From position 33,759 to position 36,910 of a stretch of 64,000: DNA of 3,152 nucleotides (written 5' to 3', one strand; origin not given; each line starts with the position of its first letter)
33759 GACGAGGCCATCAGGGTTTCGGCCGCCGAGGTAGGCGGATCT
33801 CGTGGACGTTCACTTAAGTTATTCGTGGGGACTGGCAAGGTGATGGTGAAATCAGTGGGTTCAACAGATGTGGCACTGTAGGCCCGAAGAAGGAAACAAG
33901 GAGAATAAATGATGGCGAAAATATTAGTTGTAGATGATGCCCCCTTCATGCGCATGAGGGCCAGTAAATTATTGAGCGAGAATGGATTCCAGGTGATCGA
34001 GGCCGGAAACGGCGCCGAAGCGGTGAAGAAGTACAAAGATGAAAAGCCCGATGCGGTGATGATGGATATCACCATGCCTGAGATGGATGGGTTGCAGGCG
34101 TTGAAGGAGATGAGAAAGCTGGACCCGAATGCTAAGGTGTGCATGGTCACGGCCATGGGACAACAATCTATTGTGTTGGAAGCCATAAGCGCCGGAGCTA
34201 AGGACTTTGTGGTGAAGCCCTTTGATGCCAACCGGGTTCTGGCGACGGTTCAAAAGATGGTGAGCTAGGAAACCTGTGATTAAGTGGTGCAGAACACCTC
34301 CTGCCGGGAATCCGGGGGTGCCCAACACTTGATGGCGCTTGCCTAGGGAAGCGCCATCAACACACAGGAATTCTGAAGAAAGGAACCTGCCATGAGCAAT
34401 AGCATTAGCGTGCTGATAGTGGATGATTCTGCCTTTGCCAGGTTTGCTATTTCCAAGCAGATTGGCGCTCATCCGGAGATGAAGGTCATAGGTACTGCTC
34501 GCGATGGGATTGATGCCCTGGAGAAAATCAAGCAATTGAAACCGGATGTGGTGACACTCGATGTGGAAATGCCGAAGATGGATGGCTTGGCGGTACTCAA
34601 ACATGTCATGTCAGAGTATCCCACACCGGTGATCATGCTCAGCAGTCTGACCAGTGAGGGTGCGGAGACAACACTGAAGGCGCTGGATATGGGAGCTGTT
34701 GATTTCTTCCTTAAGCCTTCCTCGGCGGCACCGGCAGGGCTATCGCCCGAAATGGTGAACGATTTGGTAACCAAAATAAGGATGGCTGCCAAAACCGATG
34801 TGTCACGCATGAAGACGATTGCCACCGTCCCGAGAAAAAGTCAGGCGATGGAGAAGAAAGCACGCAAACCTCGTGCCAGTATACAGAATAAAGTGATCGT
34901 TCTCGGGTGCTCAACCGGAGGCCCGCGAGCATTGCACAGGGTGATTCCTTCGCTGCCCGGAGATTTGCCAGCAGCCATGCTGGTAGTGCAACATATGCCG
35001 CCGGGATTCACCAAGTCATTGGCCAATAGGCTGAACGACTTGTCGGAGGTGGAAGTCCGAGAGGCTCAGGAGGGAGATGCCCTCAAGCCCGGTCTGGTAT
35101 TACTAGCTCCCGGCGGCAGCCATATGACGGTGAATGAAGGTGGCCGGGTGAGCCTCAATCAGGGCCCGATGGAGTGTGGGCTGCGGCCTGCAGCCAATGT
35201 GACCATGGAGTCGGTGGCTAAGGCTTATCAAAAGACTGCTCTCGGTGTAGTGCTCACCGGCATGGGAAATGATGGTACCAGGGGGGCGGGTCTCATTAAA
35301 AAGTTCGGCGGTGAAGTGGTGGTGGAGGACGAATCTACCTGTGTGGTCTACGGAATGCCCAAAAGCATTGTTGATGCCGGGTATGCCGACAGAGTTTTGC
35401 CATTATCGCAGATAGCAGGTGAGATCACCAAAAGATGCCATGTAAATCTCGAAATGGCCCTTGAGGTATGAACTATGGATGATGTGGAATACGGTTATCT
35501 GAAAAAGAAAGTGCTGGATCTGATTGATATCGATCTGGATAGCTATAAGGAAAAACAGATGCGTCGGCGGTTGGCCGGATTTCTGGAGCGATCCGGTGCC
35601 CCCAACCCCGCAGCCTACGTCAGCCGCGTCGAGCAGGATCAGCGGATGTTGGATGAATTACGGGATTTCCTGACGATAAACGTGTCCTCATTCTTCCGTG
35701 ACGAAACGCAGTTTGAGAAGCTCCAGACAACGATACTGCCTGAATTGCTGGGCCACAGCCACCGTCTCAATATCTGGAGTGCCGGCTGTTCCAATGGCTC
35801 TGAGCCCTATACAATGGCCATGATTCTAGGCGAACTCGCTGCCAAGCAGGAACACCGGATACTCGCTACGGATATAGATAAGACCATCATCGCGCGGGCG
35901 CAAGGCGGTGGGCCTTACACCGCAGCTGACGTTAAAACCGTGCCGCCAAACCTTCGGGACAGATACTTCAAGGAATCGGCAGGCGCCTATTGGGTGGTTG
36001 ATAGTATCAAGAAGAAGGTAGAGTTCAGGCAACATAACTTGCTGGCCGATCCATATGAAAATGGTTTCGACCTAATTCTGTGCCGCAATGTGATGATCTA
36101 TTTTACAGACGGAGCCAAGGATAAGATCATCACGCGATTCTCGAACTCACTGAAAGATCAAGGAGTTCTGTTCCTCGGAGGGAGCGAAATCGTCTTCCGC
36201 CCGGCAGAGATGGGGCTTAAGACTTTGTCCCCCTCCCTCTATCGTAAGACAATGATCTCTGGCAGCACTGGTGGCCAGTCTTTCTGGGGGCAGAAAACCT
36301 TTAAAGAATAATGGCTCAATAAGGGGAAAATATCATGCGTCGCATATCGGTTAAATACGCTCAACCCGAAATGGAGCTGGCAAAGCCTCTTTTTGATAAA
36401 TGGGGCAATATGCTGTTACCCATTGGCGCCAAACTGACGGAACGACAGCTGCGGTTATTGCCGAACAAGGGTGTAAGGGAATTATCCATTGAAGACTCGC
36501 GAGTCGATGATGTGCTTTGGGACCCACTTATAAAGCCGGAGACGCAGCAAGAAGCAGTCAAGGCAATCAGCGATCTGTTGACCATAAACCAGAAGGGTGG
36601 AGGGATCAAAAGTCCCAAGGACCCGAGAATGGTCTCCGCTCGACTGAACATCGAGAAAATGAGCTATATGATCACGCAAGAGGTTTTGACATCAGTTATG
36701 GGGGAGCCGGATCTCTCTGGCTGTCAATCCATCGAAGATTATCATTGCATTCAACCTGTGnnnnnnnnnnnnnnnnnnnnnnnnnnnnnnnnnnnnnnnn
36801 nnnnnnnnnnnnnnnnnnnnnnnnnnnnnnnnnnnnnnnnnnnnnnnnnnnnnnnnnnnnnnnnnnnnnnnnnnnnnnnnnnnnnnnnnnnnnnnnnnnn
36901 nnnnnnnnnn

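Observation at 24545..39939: Bacillus-type chemosensory gene cluster (MCP x2, CheW, CheA, CheC, CheD, CheY, CheB, CheR) extended by unusual accessory genes and lacking flagellar neighbours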

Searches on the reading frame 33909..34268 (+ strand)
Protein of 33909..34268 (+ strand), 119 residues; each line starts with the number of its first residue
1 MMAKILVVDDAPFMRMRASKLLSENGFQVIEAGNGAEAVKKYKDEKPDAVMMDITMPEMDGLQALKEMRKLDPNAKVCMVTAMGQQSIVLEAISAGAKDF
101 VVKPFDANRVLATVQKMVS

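Call 3: search_protein_families(library=pfam, proteins=[window:33909-34268:+])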
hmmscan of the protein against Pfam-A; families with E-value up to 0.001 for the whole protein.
window:33909-34268:+ (119 aa): 1 family
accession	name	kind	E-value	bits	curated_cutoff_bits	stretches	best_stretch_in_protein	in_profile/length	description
PF00072.30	Response_reg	-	3.8e-32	111.2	30.2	1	5-114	1-110/111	Response regulator receiver domain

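Call 18: search_protein_families(library=ncbifam, proteins=[window:33909-34268:+], max_evalue=0.01)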
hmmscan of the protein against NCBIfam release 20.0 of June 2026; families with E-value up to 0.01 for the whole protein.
window:33909-34268:+ (119 aa): 108 families (the best 25 are shown)
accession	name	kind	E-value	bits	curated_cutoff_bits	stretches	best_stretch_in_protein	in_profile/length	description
NF041367.1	CheY_Halo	equivalog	4e-33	114.2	200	1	5-118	1-114/114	chemotaxis protein CheY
NF008469.0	PRK11361.1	equivalog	4.5e-29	101.4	714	1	3-116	5-118/461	acetoacetate metabolism transcriptional regulator AtoC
NF001965.0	PRK00742.1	subfamily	3.4e-25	89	293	1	2-109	3-114/357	chemotaxis-specific protein-glutamate methyltransferase CheB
NF007135.0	PRK09581.1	equivalog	2.3e-22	79.5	474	1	1-116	1-118/457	PleD family two-component system response regulator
TIGR02875.1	spore_0_A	equivalog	5.7e-22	78.2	200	1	4-118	4-122/262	sporulation transcription factor Spo0A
NF045505.1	RR_RssB_Pseudo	equivalog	2.4e-21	76.2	700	1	3-111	6-114/394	two-component system response regulator RssB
NF040689.1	MtrAB_MtrA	equivalog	3.5e-21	75.6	300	1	5-115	1-110/219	MtrAB system response regulator MtrA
NF051870.1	NAssimRespRegNtrX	equivalog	4.8e-21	75.2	600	1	2-117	1-118/452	nitrogen assimilation response regulator NtrX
NF052313.1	T9SS_RR_PorX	equivalog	9.3e-21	74.2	300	1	4-118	2-116/513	T9SS response regulator signal transducer PorX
NF045944.1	ResRegRpaBCyano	equivalog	1.7e-20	73.4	330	1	6-115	1-109/229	response regulator transcription factor RpaB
NF041733.1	resp_reg_CseB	equivalog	2.8e-20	72.7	350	1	4-116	2-113/228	two-component system response regulator CseB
TIGR01818.1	ntrC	equivalog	3e-20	72.5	558.6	1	5-117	1-113/463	nitrogen regulation protein NR(I)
NF007935.0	PRK10651.1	equivalog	3.5e-20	72.1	250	1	3-117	7-123/216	two-component system response regulator NarL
NF009206.0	PRK12555.1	subfamily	7.3e-20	71.2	342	1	4-106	2-107/340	chemotaxis-specific protein-glutamate methyltransferase CheB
TIGR02154.1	PhoB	equivalog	8.2e-20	71.1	296.2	1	1-116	1-118/226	phosphate regulon transcriptional regulator PhoB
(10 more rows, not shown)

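Call 55: search_solved_structures(query=window:33909-34268:+, show_alignments=3, max_evalue=1e-20)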
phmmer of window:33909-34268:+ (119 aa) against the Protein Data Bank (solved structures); distinct sequences matched with E-value up to 1e-20: 19.
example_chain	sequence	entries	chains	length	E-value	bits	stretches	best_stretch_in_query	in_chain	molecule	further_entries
6er7_A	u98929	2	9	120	1e-39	137.9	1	2-118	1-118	120aa long hypothetical chemotaxis protein (CheY)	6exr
1tmy_A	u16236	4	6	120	1.1e-39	137.8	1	3-117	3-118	CHEY PROTEIN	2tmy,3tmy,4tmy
4iga_A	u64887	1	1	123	1.1e-39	137.8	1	3-117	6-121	Chemotaxis protein CheY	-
1u0s_Y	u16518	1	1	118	1.4e-39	137.5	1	4-116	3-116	Chemotaxis protein cheY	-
4qyw_A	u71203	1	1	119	1.9e-38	133.8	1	4-117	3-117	Chemotaxis protein CheY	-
6c40_B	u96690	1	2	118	3.1e-38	133.1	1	4-116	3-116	Chemotaxis protein CheY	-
8q52_A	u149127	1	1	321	6.9e-36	125.6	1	4-105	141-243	Leucine-specific-binding protein,Chemotaxis protein CheY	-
9rhz_C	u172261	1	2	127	2.7e-35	123.7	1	4-115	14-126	Chemotaxis protein CheY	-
9xzo_A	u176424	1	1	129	3.3e-27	97.7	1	2-117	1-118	De novo protein M1X0B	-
3cwo_X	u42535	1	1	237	3.8e-27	97.5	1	29-104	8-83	beta/alpha-barrel protein based on 1THF and 1TMY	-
2lle_A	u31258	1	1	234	3.7e-26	94.3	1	29-104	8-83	Chemotaxis protein CheY, Imidazole glycerol phosphate synthase subunit HisF chimera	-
6ekg_Y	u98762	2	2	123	2.5e-24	88.5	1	3-117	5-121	Chemotaxis protein CheY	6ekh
7od9_B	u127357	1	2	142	4.2e-24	87.8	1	3-117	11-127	Response regulator receiver protein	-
3hzh_A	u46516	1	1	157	5.7e-24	87.3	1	4-115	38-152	Chemotaxis response regulator (CheY-3)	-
1pey_A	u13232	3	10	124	1.8e-21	79.3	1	2-117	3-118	Sporulation initiation phosphotransferase F | SPORULATION RESPONSE REGULATORY PROTEIN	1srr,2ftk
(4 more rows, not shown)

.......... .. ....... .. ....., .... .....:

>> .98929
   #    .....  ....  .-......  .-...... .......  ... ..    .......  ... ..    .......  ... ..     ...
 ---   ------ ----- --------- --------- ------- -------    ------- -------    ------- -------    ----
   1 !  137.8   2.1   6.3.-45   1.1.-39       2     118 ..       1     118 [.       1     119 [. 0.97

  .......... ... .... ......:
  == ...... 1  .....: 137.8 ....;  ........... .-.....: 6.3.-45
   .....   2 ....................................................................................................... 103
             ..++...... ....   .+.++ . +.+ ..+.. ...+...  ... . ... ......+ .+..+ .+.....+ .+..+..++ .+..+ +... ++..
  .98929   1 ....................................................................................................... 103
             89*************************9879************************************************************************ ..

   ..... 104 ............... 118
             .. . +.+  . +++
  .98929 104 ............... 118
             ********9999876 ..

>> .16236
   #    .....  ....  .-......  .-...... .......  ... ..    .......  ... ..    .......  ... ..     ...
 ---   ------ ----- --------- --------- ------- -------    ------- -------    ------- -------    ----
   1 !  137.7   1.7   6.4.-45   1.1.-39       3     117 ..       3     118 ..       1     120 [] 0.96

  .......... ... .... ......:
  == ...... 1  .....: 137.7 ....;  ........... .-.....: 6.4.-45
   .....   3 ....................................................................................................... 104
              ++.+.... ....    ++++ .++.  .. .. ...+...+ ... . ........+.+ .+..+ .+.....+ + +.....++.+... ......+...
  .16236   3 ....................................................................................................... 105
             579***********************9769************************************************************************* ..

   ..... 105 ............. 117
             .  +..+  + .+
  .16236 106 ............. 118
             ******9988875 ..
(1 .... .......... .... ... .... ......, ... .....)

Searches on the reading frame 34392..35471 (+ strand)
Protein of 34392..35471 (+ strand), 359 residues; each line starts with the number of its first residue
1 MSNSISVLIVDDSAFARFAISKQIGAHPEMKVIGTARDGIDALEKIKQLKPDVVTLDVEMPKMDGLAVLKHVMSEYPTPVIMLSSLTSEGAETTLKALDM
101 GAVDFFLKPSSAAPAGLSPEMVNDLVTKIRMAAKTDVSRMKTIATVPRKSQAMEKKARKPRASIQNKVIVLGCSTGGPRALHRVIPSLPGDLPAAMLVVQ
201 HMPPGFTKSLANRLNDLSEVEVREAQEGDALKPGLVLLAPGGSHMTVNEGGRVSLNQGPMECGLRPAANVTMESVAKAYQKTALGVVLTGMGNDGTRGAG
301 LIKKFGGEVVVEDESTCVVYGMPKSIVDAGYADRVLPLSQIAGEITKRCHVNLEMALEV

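Call 3: search_protein_families(library=pfam, proteins=[window:34392-35471:+])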
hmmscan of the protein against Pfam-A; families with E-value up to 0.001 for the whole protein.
window:34392-35471:+ (359 aa): 2 families
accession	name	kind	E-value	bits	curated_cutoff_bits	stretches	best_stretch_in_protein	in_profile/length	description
PF01339.22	CheB_methylest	-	7.2e-66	221.6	24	1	169-345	1-174/174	CheB methylesterase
PF00072.30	Response_reg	-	1.3e-22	80.5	30.2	1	7-111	1-102/111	Response regulator receiver domain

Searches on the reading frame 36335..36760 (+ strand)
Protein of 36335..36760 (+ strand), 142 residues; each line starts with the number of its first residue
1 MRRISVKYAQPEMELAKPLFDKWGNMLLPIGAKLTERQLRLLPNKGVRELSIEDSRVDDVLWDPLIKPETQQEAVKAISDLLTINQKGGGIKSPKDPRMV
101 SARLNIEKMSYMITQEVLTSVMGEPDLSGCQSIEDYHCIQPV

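Call 28: search_protein_families(library=pfam, max_evalue=10, proteins=[window:36335-36760:+])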
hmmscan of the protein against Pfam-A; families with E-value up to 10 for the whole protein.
window:36335-36760:+ (142 aa): 1 family
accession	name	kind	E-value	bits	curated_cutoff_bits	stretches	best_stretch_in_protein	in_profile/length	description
PF24426.1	HTH_NDX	-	0.2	12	27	1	10-40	16-46/65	NDX Homeobox-like domain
